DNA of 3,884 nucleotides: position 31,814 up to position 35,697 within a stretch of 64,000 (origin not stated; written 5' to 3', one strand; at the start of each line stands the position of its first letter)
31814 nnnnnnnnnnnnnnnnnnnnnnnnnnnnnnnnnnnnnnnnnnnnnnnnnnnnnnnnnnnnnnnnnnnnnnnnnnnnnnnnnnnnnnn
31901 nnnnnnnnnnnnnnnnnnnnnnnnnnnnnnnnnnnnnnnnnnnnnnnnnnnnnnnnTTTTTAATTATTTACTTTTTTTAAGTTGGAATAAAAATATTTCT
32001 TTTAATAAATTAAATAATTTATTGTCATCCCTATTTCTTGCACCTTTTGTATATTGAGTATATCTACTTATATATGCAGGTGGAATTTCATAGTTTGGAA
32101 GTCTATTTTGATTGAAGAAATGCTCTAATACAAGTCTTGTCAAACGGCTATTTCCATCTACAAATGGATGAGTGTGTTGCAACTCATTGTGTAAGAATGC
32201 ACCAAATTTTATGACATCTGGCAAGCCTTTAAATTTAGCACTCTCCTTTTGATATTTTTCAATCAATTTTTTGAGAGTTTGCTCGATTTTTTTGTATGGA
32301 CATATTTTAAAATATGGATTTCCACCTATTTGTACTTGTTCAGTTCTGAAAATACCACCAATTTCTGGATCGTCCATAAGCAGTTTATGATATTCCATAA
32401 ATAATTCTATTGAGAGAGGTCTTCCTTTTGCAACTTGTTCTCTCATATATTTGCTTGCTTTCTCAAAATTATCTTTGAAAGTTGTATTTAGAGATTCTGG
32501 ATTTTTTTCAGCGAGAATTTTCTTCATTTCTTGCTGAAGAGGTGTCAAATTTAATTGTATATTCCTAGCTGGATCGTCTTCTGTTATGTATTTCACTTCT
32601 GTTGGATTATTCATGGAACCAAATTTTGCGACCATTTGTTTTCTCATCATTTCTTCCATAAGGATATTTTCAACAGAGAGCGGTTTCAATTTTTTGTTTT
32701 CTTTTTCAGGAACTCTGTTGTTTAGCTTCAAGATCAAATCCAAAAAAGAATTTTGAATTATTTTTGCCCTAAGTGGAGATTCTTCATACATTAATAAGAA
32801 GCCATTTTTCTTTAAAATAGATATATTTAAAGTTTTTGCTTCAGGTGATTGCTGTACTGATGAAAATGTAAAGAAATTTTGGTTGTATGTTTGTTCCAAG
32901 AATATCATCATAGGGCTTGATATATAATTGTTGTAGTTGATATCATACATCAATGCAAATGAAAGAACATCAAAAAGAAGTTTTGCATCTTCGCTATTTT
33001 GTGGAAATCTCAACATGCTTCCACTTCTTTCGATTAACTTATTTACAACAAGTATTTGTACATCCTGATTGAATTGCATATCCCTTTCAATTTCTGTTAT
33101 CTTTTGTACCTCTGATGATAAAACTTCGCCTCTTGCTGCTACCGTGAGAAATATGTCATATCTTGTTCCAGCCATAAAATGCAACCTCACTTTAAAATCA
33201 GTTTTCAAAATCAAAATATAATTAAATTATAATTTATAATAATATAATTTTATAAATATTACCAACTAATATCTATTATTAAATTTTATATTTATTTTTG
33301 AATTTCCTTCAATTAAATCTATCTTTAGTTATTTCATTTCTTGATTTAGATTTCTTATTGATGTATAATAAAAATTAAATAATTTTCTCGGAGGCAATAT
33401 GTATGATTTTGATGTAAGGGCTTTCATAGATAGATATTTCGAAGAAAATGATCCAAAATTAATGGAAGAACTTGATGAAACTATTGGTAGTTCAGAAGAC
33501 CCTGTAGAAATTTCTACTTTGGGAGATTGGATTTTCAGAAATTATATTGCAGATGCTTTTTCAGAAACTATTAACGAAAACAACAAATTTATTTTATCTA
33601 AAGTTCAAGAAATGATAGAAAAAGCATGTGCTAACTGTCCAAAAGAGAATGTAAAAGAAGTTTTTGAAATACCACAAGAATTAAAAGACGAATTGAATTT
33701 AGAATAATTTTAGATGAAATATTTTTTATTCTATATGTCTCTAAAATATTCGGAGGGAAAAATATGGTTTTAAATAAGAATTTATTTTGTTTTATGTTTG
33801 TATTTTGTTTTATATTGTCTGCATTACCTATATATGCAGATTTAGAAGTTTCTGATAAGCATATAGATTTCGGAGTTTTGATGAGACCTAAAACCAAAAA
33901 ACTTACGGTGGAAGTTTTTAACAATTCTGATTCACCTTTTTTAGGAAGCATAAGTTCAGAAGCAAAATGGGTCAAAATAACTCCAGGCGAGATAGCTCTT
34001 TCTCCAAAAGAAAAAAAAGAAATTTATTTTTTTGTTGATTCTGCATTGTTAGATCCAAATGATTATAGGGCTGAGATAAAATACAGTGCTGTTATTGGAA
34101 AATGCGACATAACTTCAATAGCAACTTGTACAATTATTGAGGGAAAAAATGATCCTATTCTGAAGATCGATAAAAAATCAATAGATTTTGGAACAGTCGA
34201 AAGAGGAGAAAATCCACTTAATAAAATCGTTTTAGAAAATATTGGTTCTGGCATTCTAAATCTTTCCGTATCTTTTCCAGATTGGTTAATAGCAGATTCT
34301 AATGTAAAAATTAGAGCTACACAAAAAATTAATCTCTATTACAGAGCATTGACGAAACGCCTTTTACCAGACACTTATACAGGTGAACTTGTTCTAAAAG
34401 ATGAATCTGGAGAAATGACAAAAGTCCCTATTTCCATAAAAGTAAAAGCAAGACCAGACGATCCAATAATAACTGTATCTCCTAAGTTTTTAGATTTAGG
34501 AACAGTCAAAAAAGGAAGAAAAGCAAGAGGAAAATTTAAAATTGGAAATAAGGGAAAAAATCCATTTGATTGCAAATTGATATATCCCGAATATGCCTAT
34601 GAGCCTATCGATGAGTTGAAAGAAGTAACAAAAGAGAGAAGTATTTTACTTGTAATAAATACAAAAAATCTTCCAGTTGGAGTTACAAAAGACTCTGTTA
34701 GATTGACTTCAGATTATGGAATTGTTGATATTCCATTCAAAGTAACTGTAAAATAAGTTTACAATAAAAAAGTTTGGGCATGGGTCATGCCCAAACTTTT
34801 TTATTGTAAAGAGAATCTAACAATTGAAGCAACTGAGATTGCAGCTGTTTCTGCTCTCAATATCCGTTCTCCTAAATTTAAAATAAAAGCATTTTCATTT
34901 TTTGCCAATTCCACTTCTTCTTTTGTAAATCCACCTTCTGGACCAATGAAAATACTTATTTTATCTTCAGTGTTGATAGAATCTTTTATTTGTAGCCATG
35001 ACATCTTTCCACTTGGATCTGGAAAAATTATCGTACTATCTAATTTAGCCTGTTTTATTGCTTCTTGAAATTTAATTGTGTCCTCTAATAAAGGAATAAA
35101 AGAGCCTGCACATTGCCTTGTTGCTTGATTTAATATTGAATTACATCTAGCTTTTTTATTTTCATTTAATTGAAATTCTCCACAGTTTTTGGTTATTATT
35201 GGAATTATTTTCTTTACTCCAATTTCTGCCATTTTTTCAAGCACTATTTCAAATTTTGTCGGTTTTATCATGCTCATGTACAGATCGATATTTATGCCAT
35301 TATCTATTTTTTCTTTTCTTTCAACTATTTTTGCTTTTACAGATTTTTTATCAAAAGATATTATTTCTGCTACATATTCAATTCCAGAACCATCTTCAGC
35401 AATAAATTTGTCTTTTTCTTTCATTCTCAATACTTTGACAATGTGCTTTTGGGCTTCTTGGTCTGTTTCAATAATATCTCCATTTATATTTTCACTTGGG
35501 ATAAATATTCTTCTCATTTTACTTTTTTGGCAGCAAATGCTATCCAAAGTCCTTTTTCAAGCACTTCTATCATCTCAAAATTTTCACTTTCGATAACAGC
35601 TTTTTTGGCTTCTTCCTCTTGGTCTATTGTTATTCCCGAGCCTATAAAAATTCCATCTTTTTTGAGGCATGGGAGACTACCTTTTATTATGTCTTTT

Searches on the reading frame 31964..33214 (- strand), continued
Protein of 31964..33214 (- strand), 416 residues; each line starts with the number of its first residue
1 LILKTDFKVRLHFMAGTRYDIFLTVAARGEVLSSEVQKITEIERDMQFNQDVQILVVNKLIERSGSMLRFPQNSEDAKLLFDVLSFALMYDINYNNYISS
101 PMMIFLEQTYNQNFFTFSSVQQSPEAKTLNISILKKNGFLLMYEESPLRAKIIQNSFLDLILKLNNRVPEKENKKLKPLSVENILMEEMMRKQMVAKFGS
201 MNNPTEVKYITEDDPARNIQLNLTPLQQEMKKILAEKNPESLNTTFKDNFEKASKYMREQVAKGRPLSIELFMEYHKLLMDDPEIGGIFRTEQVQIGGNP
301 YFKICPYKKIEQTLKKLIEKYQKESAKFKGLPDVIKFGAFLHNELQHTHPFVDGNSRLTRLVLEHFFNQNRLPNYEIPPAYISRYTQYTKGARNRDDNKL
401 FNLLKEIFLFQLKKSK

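Call 69: search_protein_families(library=pfam, proteins=[L003:7427-8884:+, L005:4366-5319:-, L006:6716-6943:+, L004:11417-12304:-, L004:12335-14371:-, L004:9025-9873:+, L004:8251-8973:+], max_evalue=0.01)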
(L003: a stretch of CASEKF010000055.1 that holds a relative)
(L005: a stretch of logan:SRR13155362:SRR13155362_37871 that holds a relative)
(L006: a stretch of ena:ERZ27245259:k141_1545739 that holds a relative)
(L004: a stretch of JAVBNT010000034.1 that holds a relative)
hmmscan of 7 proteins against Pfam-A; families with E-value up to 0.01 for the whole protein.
L003:7427-8884:+ (485 aa): 1 family
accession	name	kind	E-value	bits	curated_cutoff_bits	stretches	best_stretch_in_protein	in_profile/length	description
PF00082.27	Peptidase_S8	-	1.2e-58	199.2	21.8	1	190-461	1-288/288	Subtilase family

L005:4366-5319:- (317 aa): 0 families

L006:6716-6943:+ (75 aa): 0 families

L004:11417-12304:- (295 aa): 2 families
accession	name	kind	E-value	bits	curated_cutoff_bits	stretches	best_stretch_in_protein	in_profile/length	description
PF00149.33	Metallophos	-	2.8e-11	44.6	21.5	1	1-267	1-190/191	Calcineurin-like phosphoesterase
PF12850.12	Metallophos_2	-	4.5e-09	36.9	27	1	1-82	1-68/154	Calcineurin-like phosphoesterase superfamily domain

L004:12335-14371:- (678 aa): 7 families
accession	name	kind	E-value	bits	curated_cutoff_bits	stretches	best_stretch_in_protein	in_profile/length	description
PF09334.17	tRNA-synt_1g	-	2.5e-155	517.5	20.1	1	17-403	1-390/391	tRNA synthetases class I (M)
PF01588.26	tRNA_bind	-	1.7e-24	86.2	27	1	582-676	1-96/96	Putative tRNA binding domain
PF00133.28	tRNA-synt_1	-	7e-17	61.7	22.7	2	13-253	21-244/414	tRNA synthetases class I (I, L, M and V)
PF19303.5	Anticodon_3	-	1.1e-11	45.3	23.5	1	416-523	5-111/152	Anticodon binding domain of methionyl tRNA ligase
PF01406.26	tRNA-synt_1e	-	4.1e-10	40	27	1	298-367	211-281/301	tRNA synthetases class I (C) catalytic domain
PF01921.24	tRNA-synt_1f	-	3.6e-05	23.3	27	1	319-368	262-311/360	tRNA synthetases class I (K)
PF08264.19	Anticodon_1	-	0.006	16.9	25.1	0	434-510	13-88/148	Anticodon-binding domain of tRNA ligase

L004:9025-9873:+ (282 aa): 2 families
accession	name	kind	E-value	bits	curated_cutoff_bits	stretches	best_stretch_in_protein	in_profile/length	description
PF00950.22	ABC-3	-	4e-51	174.5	20.1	1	10-264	2-256/258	ABC 3 transport family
PF01032.23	FecCD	-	2.7e-14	53.4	26.5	1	49-261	82-307/311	FecCD transport family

L004:8251-8973:+ (240 aa): 5 families
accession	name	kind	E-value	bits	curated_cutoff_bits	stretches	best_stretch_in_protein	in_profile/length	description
PF00005.33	ABC_tran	-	1.1e-25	91.3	25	1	20-155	3-137/137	ABC transporter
PF13304.12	AAA_21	-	5.1e-12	46.9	27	2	126-189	237-303/304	AAA domain, putative AbiEii toxin, Type IV TA system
PF02463.25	SMC_N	-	6.5e-05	22.9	40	0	29-48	25-44/220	RecF/RecN/SMC N terminal domain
PF13401.12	AAA_22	-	0.00034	21.4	27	1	33-184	10-123/130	AAA domain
PF13476.12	AAA_23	-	0.0096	17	27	0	31-46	22-37/201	AAA domain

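Call 80: find_related_loci(query=A1, collection=viral_contigs, flank=5000)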
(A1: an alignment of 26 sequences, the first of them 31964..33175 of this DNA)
Query A1 (403 aa) in viral_contigs; peptide patterns used: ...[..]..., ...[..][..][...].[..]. (x = any residue, [..] = any of these).
502 stretches matched a pattern; 222 encode a relative of the query (tblastn E <= 1e-3); the best 80 are kept; 80 distinct loci.
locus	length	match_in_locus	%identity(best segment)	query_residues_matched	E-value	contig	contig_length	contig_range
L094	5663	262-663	30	248-383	2e-12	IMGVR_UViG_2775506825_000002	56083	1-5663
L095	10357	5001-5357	33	269-393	9e-12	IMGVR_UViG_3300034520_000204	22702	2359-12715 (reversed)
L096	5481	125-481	31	269-393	6e-12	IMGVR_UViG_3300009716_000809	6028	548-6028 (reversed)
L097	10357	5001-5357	31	269-393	9e-12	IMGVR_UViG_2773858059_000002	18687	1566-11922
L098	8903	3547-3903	31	269-393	9e-12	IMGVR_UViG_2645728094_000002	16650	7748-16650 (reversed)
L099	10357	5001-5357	31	269-393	9e-12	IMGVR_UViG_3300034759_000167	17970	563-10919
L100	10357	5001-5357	31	269-393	9e-12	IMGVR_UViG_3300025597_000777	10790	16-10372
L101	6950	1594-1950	31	269-393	9e-12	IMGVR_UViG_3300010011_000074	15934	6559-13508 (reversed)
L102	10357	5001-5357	34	269-393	1e-11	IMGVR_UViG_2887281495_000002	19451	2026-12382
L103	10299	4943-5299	32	269-393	5e-11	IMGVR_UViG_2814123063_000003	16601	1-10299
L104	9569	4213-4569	32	269-393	5e-11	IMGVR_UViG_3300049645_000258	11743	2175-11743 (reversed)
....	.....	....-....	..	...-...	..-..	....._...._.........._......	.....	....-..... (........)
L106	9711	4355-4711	32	269-393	1e-10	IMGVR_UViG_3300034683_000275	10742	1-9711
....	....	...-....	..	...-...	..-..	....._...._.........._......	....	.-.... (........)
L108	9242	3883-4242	32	236-357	1e-10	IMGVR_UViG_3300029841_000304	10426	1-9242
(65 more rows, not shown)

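Call 82: find_encoding_contigs(protein=P0011, flank=5000, max_places=1)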
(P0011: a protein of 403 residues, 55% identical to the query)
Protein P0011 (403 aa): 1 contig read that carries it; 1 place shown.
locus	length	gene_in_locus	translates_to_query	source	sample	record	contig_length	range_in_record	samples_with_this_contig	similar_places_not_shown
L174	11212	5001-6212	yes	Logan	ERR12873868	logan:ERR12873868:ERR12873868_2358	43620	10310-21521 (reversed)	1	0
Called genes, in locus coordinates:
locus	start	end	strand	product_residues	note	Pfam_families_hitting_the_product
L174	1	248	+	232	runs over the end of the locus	-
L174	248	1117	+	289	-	-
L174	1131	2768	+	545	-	-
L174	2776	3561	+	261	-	-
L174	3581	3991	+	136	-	PF02566:OsmC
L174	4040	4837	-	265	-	-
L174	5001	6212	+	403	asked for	PF02661:Fic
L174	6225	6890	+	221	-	PF00753:Lactamase_B, PF13483:Lactamase_B_3, PF12706:Lactamase_B_2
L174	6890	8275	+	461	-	PF01554:MatE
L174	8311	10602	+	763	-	PF01315:Ald_Xan_dh_C, PF02738:MoCoBD_1, PF20256:MoCoBD_2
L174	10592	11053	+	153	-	PF00111:Fer2, PF01799:Fer2_2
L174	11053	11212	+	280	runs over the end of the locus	PF00941:FAD_binding_5, PF03450:CO_deh_flav_C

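Call 83: find_encoding_contigs(protein=P0010, flank=5000, max_places=1)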
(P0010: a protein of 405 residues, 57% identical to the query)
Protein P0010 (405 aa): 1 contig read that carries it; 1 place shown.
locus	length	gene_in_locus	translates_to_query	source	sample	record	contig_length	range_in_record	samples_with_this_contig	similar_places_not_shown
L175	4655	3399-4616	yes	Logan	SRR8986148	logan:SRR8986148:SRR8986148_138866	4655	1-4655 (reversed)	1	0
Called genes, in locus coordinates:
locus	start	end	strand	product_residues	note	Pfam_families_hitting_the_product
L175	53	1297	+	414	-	PF13620:CarboxypepD_reg (faint)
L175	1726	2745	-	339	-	-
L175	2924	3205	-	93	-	-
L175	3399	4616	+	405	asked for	PF02661:Fic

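Call 84: find_encoding_contigs(protein=P0005, flank=5000, max_places=1)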
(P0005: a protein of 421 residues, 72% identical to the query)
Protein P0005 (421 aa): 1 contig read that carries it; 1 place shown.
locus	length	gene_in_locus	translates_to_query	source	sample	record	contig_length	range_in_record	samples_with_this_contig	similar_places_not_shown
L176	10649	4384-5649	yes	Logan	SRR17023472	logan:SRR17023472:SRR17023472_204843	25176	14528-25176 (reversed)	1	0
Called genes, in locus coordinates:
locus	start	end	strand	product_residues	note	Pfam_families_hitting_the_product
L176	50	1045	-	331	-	PF11288:DUF3089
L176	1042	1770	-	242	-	PF04973:NMN_transporter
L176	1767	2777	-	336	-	PF01467:CTP_transf_like, PF13521:AAA_28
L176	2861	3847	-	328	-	PF07610:DUF1573 (faint), PF22544:HYDIN_VesB_CFA65-like_Ig (faint)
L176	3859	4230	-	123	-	-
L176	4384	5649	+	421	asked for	PF02661:Fic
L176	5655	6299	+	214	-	PF03483:B3_4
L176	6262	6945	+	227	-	-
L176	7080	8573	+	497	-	PF00082:Peptidase_S8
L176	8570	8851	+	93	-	-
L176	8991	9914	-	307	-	PF01073:3Beta_HSD, PF01370:Epimerase, PF02719:Polysacc_synt_2, PF04321:RmlD_sub_bind, PF13460:NAD_binding_10, PF16363:GDP_Man_Dehyd, PF07993:NAD_binding_4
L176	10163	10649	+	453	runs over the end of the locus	PF01547:SBP_bac_1, PF13416:SBP_bac_8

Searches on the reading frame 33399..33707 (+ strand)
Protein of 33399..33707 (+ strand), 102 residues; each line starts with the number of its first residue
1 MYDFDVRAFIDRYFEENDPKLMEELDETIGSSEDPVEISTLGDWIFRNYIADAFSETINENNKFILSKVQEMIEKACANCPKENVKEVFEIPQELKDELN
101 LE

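Call 4: search_protein_families(library=pfam, proteins=[window:33399-33707:+], max_evalue=0.1)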
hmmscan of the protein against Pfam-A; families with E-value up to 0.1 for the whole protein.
window:33399-33707:+ (102 aa): 1 family
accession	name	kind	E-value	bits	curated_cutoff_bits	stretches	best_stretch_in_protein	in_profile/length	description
PF09521.16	RE_NgoPII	-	0.043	13.4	25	0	37-69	27-58/262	NgoPII restriction endonuclease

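Call 5: search_protein_families(library=ncbifam, proteins=[window:33399-33707:+], max_evalue=0.1)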
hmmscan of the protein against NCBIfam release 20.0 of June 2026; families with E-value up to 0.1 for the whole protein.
window:33399-33707:+ (102 aa): 0 families

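Call 6: search_protein_families(library=padloc, proteins=[window:33399-33707:+], max_evalue=0.1)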
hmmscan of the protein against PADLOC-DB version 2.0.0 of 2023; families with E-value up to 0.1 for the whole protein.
window:33399-33707:+ (102 aa): 0 families

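Call 89: search_solved_structures(query=A4, max_evalue=1, show_alignments=1)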
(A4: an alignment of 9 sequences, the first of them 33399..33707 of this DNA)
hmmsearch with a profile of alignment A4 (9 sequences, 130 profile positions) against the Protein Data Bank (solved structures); distinct sequences matched with E-value up to 1: 2.
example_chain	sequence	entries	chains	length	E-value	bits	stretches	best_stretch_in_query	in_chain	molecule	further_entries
8gac_A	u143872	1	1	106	0.25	14.8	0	51-89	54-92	CTLA-4 binder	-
8w6e_A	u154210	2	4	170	0.34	14.4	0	54-120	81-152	HBC599 in complex with wFAP1.1 | wFAP1.1 structure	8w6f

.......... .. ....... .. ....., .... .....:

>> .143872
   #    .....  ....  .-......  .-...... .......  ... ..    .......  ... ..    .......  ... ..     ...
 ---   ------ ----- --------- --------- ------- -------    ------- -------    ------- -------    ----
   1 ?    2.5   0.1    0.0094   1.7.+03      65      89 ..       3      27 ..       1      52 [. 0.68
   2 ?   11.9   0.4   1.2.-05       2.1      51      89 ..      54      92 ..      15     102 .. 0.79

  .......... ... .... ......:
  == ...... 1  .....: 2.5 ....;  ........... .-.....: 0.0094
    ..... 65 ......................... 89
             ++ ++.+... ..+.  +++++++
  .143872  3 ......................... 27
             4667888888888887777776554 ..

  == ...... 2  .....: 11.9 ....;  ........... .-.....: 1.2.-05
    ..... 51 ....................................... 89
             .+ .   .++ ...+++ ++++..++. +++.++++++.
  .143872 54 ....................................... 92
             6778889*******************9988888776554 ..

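Call 90: search_protein_families(library=pfam, alignment_id=A4, max_evalue=0.1)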
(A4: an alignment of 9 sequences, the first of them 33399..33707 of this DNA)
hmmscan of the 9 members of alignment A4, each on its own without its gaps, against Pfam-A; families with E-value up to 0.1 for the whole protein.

A. member 1, window:33399-33707:+ (102 aa): 1 family
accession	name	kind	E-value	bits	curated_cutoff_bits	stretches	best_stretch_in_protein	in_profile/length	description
PF09521.16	RE_NgoPII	-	0.043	13.4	25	0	37-69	27-58/262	NgoPII restriction endonuclease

B. families by the number of members that match (of 9 scanned): 18 families
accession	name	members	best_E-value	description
PF08759.17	GT-D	1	0.0053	Glycosyltransferase GT-D fold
PF09581.16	Spore_III_AF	1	0.0055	Stage III sporulation protein AF (Spore_III_AF)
PF22516.1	PreP_C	1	0.0085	PreP C-terminal domain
PF11574.13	Rpf1_C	1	0.012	Resuscitation-promoting factor Rpf1, C-terminal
PF02865.22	STAT_int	1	0.02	STAT protein, protein interaction domain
PF08657.15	DASH_Spc34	1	0.021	DASH complex subunit Spc34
PF08066.17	PMC2NT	1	0.03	PMC2NT (NUC016) domain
PF03810.25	IBN_N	1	0.038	Importin-beta N-terminal domain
PF11563.14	Protoglobin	1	0.041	Protoglobin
PF09521.16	RE_NgoPII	1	0.043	NgoPII restriction endonuclease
PF05379.17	Peptidase_C23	1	0.066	Carlavirus endopeptidase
PF14829.11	GPAT_N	1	0.067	Glycerol-3-phosphate acyltransferase N-terminal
PF01853.24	MOZ_SAS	1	0.077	MOZ/SAS family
PF09764.15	Nt_Gln_amidase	1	0.087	N-terminal glutamine amidase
PF16725.10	Nucleolin_bd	1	0.087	Nucleolin binding domain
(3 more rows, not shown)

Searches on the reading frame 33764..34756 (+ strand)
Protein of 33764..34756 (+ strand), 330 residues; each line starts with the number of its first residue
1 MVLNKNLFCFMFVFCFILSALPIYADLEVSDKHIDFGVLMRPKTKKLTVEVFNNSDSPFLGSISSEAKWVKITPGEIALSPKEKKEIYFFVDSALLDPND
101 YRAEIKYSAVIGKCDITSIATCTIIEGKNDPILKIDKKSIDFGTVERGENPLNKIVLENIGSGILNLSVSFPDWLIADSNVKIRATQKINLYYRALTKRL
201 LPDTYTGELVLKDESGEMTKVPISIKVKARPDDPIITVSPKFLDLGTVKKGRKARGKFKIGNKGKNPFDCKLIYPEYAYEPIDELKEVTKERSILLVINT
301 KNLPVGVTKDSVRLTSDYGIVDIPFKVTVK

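Call 4: search_protein_families(library=pfam, proteins=[window:33764-34756:+], max_evalue=0.1)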
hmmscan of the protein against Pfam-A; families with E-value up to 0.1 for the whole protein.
window:33764-34756:+ (330 aa): 13 families
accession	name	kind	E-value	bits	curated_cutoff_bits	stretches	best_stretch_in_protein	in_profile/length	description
PF22544.2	HYDIN_VesB_CFA65-like_Ig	-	2.5e-12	47.3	25.5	2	234-275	1-42/100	HYDIN/CFA65/VesB-like, Ig-like domain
PF07610.17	DUF1573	-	2.9e-06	27.7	26.1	0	239-268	4-33/98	Protein of unknown function (DUF1573)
PF22073.2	Cep192_D4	-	6.1e-06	26.8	35.5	0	131-171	2-42/112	Cep192 domain 4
PF22076.2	Cep192_D6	-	4.7e-05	24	35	1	33-88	10-65/101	Cep192 domain 6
PF14874.12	PapD-like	-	0.00023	21.7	27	0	26-58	3-35/102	Flagellar-associated PapD-like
PF16392.11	DUF5001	-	0.0037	17.7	23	1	43-88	10-54/86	Ig-like domain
PF25248.1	Ig_CFAP65_8th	-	0.0045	17.2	25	0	236-275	4-39/128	CFAP65, eight Ig-like domain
PF24798.1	Ig-CFAP74_4th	-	0.01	16.4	28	0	30-88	2-62/95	CFAP74 forth Ig-like domain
PF21577.3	PG_0320-like_C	-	0.011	16.3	27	1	27-90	3-66/106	PG_0320-like, C-terminal domain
PF21310.3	OCRL-like_ASH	-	0.012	16.2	27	0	135-166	1-32/109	Inositol polyphosphate 5-phosphatase OCRL-like, ASH domain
PF18984.5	DUF5717_N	-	0.014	13.7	25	1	232-330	16-113/875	Family of unknown function (DUF5717)N-terminal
PF22064.2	Cep192_D2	-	0.036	14.8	27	0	31-56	11-36/154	Cep192 domain 2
PF24770.2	Ig-CFAP74_2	-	0.095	13.6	27.4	0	133-162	1-30/185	CFAP74 second Ig-like domain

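Call 5: search_protein_families(library=ncbifam, proteins=[window:33764-34756:+], max_evalue=0.1)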
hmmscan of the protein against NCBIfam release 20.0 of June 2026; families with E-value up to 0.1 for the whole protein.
window:33764-34756:+ (330 aa): 2 families
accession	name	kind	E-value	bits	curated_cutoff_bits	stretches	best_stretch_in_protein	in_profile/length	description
NF012200.0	choice_anch_D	domain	4.2e-07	30.5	45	1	130-168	14-52/108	choice-of-anchor D domain-containing protein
NF045935.1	MSC_0621_epsi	exception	0.041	13.9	42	0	81-108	51-78/144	MSC_0621 family F1-like ATPase epsilon subunit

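Call 6: search_protein_families(library=padloc, proteins=[window:33764-34756:+], max_evalue=0.1)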
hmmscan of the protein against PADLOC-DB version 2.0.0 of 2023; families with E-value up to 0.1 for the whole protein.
window:33764-34756:+ (330 aa): 0 families

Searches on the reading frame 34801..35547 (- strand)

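Call 4: search_protein_families(library=pfam, proteins=[window:34801-35547:-], max_evalue=0.1)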
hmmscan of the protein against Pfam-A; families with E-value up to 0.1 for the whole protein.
window:34801-35547:- (248 aa): 4 families
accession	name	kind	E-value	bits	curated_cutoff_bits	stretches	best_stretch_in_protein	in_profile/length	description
PF04452.19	Methyltrans_RNA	-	4.4e-40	137.4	23.9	1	85-243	5-164/165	RNA methyltransferase domain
PF20260.4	PUA_4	-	1.1e-12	48.3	23.9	1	29-74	3-47/48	RNA methyltransferase PUA domain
PF01745.22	IPT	-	0.034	14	20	1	10-54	55-99/233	Isopentenyl transferase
PF13958.12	ToxN_toxin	-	0.078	13.6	25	0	55-148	42-118/159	Toxin ToxN, type III toxin-antitoxin system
